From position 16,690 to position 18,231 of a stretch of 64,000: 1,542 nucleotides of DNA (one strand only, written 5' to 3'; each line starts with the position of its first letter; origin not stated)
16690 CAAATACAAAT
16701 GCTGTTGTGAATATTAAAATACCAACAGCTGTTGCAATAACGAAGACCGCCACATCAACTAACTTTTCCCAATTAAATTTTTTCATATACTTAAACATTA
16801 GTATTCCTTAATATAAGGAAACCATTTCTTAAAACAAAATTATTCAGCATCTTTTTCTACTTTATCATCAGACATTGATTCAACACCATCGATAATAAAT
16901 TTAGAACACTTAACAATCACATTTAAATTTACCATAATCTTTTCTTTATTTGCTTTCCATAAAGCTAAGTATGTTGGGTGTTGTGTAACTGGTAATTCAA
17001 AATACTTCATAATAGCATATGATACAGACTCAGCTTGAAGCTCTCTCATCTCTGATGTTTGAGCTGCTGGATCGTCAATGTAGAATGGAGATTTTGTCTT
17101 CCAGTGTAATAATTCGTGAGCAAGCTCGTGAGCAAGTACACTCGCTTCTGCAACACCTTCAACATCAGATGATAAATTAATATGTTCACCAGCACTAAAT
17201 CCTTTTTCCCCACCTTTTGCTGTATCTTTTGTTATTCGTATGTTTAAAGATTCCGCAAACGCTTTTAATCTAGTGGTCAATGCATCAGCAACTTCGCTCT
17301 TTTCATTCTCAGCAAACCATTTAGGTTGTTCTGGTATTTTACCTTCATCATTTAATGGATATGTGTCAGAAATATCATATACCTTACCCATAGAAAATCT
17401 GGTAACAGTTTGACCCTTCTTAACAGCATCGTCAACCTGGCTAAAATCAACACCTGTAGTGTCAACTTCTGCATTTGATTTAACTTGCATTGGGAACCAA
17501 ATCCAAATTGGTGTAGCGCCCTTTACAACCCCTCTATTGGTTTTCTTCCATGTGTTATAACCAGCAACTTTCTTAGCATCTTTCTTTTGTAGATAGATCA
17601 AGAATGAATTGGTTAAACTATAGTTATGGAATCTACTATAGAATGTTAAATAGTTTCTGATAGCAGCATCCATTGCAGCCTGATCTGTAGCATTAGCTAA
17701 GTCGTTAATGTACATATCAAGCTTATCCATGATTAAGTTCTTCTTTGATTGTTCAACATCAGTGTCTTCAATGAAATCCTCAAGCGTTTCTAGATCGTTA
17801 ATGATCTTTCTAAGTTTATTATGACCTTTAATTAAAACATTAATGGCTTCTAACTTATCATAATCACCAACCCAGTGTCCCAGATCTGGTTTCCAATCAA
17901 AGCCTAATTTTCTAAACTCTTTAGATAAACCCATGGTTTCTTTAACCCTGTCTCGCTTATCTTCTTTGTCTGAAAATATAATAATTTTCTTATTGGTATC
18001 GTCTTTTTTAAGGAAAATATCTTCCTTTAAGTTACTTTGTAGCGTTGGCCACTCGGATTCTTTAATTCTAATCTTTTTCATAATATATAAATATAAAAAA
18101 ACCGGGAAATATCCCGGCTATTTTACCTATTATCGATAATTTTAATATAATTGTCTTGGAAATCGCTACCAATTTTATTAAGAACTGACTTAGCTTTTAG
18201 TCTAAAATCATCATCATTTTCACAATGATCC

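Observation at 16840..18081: ArdC-like protein (ssDNA-binding N-domain plus HExxH metalloprotease) in a phage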

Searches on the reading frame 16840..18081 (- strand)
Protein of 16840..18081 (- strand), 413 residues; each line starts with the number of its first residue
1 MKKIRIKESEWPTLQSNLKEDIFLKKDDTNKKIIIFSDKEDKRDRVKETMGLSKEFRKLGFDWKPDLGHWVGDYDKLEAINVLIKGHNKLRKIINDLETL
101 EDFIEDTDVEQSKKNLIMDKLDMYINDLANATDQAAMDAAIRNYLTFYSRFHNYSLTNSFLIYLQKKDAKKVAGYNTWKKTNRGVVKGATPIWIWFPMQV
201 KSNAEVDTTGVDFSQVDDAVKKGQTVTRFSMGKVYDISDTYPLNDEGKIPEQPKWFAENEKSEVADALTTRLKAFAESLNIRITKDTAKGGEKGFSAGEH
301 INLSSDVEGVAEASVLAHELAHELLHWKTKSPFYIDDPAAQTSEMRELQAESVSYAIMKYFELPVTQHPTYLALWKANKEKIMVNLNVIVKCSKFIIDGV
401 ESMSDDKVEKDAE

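Call 3: search_protein_families(library=pfam, proteins=[window:16840-18081:-], max_evalue=10)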
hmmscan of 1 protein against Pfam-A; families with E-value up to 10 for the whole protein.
window:16840-18081:- (413 aa): 6 families
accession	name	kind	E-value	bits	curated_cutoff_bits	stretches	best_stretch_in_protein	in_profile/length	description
PF08401.16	ArdcN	-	1.5e-06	28.9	22.6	1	141-215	33-102/123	N-terminal domain of anti-restriction factor ArdC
PF06114.19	Peptidase_M78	-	0.00098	19.4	22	1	276-358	1-86/123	IrrE N-terminal-like domain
PF04108.17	ATG17_like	-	0.0022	18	43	1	53-128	62-128/355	Autophagy protein ATG17-like domain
PF11193.13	DUF2812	-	0.058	14.1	27.8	1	7-49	60-101/110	Protein of unknown function (DUF2812)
PF13699.11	eCIS_core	-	0.15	12.7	22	1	287-322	33-71/79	eCIS core domain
PF10146.14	zf-C4H2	-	0.17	12.8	34.5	1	88-144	52-108/240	Zinc finger-containing protein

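Call 4: search_protein_families(library=phrogs, proteins=[window:16840-18081:-], max_evalue=0.1)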
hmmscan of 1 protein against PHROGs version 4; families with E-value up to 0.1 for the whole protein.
window:16840-18081:- (413 aa): 2 families
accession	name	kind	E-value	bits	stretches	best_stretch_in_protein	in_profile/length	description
phrog_7245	-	moron, auxiliary metabolic gene and host takeover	1.5e-08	35.2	1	144-407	43-312/324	anti-restriction protein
phrog_87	-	other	0.0049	17.6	1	270-334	41-107/227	metallo-protease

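Call 5: search_protein_families(library=ncbifam, proteins=[window:16840-18081:-], max_evalue=10)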
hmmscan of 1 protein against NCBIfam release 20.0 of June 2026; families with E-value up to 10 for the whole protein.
window:16840-18081:- (413 aa): 0 families

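Call 6: search_solved_structures(query=window:16840-18081:-, max_evalue=10, show_alignments=3)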
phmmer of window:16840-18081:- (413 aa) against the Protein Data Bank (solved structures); distinct sequences matched with E-value up to 10: 2.
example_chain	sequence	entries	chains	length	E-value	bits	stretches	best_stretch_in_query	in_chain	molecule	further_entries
4bx9_A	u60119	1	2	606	0.77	11.9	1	69-128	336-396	VACUOLAR PROTEIN SORTING-ASSOCIATED PROTEIN 33A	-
4bx8_A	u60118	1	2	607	0.77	11.9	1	69-128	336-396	VACUOLAR PROTEIN SORTING-ASSOCIATED PROTEIN 33A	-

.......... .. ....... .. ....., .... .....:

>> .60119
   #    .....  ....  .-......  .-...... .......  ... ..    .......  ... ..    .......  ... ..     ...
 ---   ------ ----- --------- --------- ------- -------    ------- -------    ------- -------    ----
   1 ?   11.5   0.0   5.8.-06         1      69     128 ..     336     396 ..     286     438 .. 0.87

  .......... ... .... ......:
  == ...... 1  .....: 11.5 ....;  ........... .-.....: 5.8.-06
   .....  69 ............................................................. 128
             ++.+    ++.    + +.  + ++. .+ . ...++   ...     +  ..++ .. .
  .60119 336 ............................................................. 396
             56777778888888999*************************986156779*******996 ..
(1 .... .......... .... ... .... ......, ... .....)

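Call 8: search_dna_similar(query=window:16840-18081:-, collection=phages, mode=protein, max_rows=40)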
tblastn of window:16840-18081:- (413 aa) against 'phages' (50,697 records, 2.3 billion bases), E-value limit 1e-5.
Records with a match: 6; places in all: 6; records where one place covers at least 80% of the query: 0.
Best place of each record, by identity: <60% 6.
By first word of the organism name: Gordonia 3; Bacteriophage 2; Enterococcus 1.
By host as written in the record: - 2; Gordonia terrae CAG3 2; Enterococcus faecalis 1; Gordonia terrae 3612 1.
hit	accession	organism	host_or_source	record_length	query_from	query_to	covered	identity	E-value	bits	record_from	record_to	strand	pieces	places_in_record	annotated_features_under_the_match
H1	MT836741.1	Bacteriophage sp.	human fecal samples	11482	103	401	72%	25.5%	8e-13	76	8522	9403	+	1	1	record has no annotation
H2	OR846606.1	Enterococcus phage Efs 1-1-1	Enterococcus faecalis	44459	99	398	73%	23.9%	2e-10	69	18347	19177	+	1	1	record has no annotation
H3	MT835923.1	Bacteriophage sp.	human fecal samples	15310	144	400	62%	27.1%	1e-12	76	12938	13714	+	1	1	record has no annotation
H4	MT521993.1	Gordonia phage RedWattleHog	Gordonia terrae 3612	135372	142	405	64%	25.1%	1e-7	60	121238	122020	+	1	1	197: peptidase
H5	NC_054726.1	Gordonia phage Stormageddon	Gordonia terrae CAG3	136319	142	405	64%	25.1%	1e-7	60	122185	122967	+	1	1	198: metallopeptidase domain protein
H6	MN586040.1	Gordonia phage Stormageddon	Gordonia terrae CAG3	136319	142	405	64%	25.1%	1e-7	60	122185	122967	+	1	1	198: metallopeptidase domain protein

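Call 13: find_homologous_proteins(query=window:16840-18081:-, max_evalue=0.001)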
Query window:16840-18081:- (413 aa): 867 proteins with E <= 0.001 among 6586 candidates; the best 120 are listed.
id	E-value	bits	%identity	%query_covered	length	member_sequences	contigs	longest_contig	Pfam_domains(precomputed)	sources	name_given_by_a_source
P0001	2.3e-273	924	100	100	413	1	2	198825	PF08401.17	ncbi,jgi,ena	jgi:hypothetical protein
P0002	1.2e-271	918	99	100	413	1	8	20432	PF08401.17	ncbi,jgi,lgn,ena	jgi:hypothetical protein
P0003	3.1e-271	917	99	100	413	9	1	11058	PF08401.17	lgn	-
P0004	4.0e-271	917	99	100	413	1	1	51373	PF08401.17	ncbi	-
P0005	6.9e-270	913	99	100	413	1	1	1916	PF08401.17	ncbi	-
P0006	1.2e-267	905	97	100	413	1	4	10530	PF08401.17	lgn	-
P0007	3.2e-267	904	97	100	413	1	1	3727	PF08401.17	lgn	-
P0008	7.7e-264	893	96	100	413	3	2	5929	PF08401.17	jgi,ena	jgi:hypothetical protein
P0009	1.4e-263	892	95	100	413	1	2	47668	PF08401.17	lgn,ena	-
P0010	2.9e-253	858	91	100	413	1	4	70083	PF08401.17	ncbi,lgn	-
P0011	3.6e-253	858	91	100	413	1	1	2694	PF08401.17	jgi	-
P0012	1.2e-252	856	91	100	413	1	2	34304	PF08401.17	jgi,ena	jgi:hypothetical protein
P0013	1.4e-252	856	91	100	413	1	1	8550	PF08401.17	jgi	jgi:hypothetical protein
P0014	1.4e-252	856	91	100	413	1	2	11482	PF08401.17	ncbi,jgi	jgi:hypothetical protein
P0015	1.6e-252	855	91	100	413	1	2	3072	PF08401.17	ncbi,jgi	jgi:hypothetical protein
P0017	2.4e-252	855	91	100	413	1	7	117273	PF08401.17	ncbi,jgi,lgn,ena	jgi:hypothetical protein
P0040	6.1e-207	705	75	99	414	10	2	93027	PF08401.17,PF06114.20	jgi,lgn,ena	jgi:hypothetical protein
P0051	3.1e-193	660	74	98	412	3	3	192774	PF08401.17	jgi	jgi:hypothetical protein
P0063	9.9e-173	593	67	95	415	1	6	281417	-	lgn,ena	-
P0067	1.3e-160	553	60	97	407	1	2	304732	PF08401.17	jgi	jgi:hypothetical protein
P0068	3.9e-159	548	62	94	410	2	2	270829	PF08401.17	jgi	jgi:hypothetical protein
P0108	1.7e-100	355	46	96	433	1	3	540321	PF08401.17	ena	-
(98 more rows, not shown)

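Call 15: find_encoding_contigs(protein=P0001, flank=10000, max_places=4)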
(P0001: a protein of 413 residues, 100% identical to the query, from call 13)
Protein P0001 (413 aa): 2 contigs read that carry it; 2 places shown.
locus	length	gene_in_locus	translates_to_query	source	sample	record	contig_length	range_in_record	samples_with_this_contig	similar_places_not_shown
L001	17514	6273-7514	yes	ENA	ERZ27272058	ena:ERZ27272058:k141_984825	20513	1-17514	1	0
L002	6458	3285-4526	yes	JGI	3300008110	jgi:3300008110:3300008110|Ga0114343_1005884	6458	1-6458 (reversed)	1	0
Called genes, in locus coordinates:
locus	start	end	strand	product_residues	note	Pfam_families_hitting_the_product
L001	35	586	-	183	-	PF23790:Kyano_Gp96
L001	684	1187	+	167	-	-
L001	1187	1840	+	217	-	PF00149:Metallophos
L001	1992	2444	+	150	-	-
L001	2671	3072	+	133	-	-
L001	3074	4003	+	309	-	PF01145:Band_7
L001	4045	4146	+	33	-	-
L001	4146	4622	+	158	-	PF20274:cREC_REC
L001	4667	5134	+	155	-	-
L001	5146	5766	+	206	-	PF00929:RNase_T, PF13482:RNase_H_2 (weak)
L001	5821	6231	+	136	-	PF08299:Bac_DnaA_C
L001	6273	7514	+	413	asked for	PF08401:ArdcN (weak)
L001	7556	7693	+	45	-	-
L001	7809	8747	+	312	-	PF10544:T5orf172 (faint), PF13455:MUG113 (weak)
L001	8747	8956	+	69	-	-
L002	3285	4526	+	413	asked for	PF08401:ArdcN (weak)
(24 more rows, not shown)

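Call 18: search_solved_structures(query=A1, max_evalue=10, show_alignments=4)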
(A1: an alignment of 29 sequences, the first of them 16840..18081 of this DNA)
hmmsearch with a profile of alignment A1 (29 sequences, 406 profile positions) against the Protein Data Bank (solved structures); distinct sequences matched with E-value up to 10: 6.
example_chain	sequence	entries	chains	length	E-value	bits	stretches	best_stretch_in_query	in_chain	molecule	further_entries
9ula_A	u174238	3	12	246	0.12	14.5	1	253-301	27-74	Enoyl-CoA hydratase/isomerase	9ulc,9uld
28bq_A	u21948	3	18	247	0.12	14.4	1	253-301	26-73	Enoyl-CoA hydratase/isomerase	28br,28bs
7eum_C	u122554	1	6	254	0.13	14.4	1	253-301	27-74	Enoyl-CoA hydratase/isomerase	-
6lpi_E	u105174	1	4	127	0.19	13.8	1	71-133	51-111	Acetolactate synthase isozyme 1 small subunit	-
4bx9_A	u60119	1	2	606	0.35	12.9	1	55-121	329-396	VACUOLAR PROTEIN SORTING-ASSOCIATED PROTEIN 33A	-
4bx8_A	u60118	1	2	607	0.35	12.9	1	55-121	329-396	VACUOLAR PROTEIN SORTING-ASSOCIATED PROTEIN 33A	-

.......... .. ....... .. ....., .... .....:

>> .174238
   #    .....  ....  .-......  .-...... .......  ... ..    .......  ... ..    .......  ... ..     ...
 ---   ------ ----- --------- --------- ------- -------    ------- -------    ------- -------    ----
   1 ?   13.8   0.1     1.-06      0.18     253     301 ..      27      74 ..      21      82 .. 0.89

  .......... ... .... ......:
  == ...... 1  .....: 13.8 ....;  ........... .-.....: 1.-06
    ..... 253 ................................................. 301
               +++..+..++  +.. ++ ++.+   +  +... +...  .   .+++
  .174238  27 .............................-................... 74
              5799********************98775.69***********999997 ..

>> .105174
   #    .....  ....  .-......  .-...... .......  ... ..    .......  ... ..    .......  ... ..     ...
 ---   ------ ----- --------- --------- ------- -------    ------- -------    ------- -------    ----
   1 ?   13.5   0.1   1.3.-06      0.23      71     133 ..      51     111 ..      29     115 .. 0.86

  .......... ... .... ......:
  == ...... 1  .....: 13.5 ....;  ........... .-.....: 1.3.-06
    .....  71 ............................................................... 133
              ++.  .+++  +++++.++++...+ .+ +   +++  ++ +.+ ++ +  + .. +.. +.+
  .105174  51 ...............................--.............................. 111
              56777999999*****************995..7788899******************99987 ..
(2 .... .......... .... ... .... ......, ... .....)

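Call 29: find_encoding_contigs(protein=P0067, flank=8000, max_places=1)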
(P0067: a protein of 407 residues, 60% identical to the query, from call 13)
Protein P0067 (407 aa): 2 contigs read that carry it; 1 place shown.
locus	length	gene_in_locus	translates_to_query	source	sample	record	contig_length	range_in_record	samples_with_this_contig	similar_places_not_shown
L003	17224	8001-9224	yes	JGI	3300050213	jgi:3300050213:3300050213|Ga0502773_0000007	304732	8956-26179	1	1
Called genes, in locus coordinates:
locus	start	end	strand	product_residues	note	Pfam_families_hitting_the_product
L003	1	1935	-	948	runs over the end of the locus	PF04984:Phage_sheath_1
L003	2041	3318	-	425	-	-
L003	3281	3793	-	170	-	-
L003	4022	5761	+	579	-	PF00176:SNF2-rel_dom, PF00271:Helicase_C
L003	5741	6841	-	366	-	-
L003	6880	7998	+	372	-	PF26809:Phage_T4_gp13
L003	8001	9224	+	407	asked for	PF08401:ArdcN (weak)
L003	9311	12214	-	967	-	PF03104:DNA_pol_B_exo1, PF13482:RNase_H_2 (weak), PF00136:DNA_pol_B (faint)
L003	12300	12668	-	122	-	-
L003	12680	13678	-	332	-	-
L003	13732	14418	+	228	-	-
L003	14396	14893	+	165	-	-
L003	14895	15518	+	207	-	-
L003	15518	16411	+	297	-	PF13280:WYL (weak)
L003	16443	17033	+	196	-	-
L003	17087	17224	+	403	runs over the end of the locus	-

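Call 30: find_encoding_contigs(protein=P0108, flank=8000, max_places=1)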
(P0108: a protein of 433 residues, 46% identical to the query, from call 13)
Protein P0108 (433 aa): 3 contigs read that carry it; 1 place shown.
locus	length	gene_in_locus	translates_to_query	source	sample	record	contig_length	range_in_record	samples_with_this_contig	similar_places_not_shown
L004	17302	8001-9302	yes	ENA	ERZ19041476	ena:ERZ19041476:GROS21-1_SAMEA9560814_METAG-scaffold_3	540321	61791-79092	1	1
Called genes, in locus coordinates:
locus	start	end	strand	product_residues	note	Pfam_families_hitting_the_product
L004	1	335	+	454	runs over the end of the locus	PF13203:DUF2201_N, PF09967:DUF2201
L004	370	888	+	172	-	-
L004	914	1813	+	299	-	-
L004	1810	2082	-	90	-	-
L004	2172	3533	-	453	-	PF21189:PHA02142 (weak), PF09414:RNA_ligase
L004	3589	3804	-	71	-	-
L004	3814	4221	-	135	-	PF00186:DHFR_1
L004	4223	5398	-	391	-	PF00303:Thymidylat_synt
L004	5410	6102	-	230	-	PF07453:NUMOD1 (weak)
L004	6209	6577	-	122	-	-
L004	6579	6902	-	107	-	-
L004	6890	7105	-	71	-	-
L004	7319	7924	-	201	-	-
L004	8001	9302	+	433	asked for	PF08401:ArdcN (weak)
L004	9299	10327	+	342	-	-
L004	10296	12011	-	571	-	PF04095:NAPRTase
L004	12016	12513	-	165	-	PF02945:Endonuclease_7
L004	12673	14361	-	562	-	-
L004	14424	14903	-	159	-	PF15891:Nuc_deoxyri_tr2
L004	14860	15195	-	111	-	-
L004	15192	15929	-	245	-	PF00149:Metallophos, PF12850:Metallophos_2 (weak)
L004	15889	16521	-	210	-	-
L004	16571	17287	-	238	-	PF00149:Metallophos, PF12850:Metallophos_2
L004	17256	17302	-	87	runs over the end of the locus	-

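Call 31: find_encoding_contigs(protein=P0063, flank=8000, max_places=1)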
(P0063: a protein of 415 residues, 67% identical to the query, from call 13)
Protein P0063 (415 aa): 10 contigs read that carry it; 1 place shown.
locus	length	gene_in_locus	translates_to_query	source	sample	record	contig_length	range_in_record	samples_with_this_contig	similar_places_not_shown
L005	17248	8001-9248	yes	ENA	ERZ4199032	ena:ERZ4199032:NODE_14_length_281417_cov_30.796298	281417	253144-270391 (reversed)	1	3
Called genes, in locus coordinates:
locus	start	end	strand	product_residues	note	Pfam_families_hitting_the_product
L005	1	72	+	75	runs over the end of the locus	-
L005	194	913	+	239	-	-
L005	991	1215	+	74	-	-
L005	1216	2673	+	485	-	-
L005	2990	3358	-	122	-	-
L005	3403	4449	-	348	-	PF09511:RNA_lig_T4_1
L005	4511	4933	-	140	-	PF13671:AAA_33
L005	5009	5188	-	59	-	-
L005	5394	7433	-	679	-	PF05621:TniB (weak), PF13191:AAA_16 (weak), PF00004:AAA, PF17871:AAA_lid_9, PF00004:AAA, PF07724:AAA_2, PF07728:AAA_5, PF10431:ClpB_D2-small, +10 more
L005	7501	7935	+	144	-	PF27746:Small_heat_shock_put (weak), PF00011:HSP20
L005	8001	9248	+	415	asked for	-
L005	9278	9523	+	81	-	PF13619:KTSC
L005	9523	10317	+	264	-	-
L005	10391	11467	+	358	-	-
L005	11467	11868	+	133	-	-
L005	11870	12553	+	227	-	-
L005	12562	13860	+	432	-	-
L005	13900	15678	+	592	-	PF03237:Terminase_6N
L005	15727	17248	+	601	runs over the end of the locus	PF07230:Portal_T4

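Call 32: predict_structure(alignment_id=A1)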
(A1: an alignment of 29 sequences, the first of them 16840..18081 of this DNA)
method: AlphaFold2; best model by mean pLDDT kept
length: 413 residues; sequences in the alignment: 29
mean_pLDDT: 74.1   pTM: 0.48
mean pLDDT of the five models: 74.1, 72.8, 71.0, 65.8, 65.4
residues with pLDDT >= 90: 33; 70-90: 261; 50-70: 82; < 50: 37
segments of 3 or more residues with pLDDT < 50: 1-19, 200-204, 288-292, 407-413
pLDDT, mean of each block of 10 residues (from residue 1): 28 39 78 78 75 85 84 83 66 67 72 78 70 60 75 79 86 83 80 75 50 72 69 84 74 60 82 91 67 69 72 88 90 85 86 88 69 75 84 91 59 39
secondary structure, 60 per line:
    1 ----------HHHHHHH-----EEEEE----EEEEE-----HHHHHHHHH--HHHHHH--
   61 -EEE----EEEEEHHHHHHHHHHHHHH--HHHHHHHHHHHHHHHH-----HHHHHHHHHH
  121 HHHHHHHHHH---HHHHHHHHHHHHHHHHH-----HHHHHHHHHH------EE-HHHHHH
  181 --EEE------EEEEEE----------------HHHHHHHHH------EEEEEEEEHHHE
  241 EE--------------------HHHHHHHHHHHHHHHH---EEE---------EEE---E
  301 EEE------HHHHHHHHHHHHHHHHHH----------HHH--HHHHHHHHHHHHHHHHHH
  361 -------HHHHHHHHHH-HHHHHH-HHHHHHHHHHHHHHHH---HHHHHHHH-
elements in order: H11-17 E23-27 E32-36 H42-50 H53-58 E62-64 E69-73 H74-87 H90-105 H111-130 H134-150 H156-165 H175-180 E183-185 E192-197 H214-222 E229-236 E240-242 H263-278 E282-284 E294-296 E300-303 H310-327 H343-360 H368-377 H379-384 H386-401 H405-412

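Call 34: search_protein_representatives(alignment_id=A1)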
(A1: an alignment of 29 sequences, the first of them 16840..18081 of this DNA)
Query: 29 sequences, 406 profile positions. Proteins with E-value up to 0.001 (for the whole library): 13138; up to 1e-10: 7241; up to 1e-30: 1192. The best 150 are listed.
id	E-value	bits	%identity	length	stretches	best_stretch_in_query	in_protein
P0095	6.1e-176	601.7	-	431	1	9-397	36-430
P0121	1.3e-162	557.8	-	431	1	7-405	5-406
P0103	2.9e-161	553.3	-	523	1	3-402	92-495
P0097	5.1e-160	549.3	-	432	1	6-401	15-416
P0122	1.2e-154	531.6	-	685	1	4-404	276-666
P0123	3.0e-154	530.3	-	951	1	6-404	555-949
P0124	1.7e-153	527.8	-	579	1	9-396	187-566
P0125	2.9e-153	527.0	-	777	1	6-403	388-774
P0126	9.9e-151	518.7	-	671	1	7-395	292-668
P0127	8.4e-150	515.6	-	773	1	4-397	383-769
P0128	9.8e-150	515.4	-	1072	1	10-398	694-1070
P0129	1.6e-148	511.4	-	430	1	8-401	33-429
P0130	2.3e-148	510.9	-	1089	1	10-397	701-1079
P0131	1.1e-147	508.6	-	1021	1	6-401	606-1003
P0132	1.5e-147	508.2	-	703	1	5-401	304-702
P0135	4.7e-147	506.6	-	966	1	8-397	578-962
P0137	2.9e-144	497.3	-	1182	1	8-399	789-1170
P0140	1.7e-143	494.9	-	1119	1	4-398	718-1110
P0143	9.0e-141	485.9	-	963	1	7-402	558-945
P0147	5.6e-131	453.6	-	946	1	12-399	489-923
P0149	5.9e-130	450.2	-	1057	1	10-399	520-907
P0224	1.1e-51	192.4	-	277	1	108-394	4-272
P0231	3.4e-50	187.6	-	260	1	110-394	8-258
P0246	5.5e-48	180.3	-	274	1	106-400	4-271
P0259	1.7e-46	175.4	-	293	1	108-401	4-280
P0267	1.3e-45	172.5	-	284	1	108-397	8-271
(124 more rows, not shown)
